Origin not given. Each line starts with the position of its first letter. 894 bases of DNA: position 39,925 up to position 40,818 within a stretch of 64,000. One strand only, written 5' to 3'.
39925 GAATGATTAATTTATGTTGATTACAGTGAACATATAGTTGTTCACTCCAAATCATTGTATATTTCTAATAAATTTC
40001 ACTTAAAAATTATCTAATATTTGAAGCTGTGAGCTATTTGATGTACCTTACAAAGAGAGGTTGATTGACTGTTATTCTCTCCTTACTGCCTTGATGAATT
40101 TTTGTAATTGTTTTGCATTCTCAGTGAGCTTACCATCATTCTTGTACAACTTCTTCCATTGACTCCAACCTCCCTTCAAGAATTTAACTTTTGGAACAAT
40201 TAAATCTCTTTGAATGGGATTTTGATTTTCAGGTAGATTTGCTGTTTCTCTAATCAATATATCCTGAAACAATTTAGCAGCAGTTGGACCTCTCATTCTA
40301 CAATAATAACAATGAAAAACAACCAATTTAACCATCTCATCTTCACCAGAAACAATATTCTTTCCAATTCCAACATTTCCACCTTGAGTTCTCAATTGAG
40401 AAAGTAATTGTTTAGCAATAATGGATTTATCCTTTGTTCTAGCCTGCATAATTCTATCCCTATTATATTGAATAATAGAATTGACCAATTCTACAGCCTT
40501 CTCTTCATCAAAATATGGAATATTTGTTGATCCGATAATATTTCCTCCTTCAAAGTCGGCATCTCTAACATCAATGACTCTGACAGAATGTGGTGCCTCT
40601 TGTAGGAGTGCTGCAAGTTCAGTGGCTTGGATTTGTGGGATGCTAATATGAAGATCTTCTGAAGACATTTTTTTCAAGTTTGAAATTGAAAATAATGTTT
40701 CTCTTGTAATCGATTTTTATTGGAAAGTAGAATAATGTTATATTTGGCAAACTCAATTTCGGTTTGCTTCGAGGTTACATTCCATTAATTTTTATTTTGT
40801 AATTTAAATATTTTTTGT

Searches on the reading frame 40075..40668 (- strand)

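Call 54: search_protein_families(library=pfam, proteins=[window:40075-40668:-], max_evalue=0.001)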
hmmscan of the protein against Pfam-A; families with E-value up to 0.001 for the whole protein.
window:40075-40668:- (198 aa): 1 family
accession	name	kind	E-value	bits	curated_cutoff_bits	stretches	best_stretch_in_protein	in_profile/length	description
PF00581.25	Rhodanese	-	3.1e-07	31.2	22.2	1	15-173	2-101/102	Rhodanese-like domain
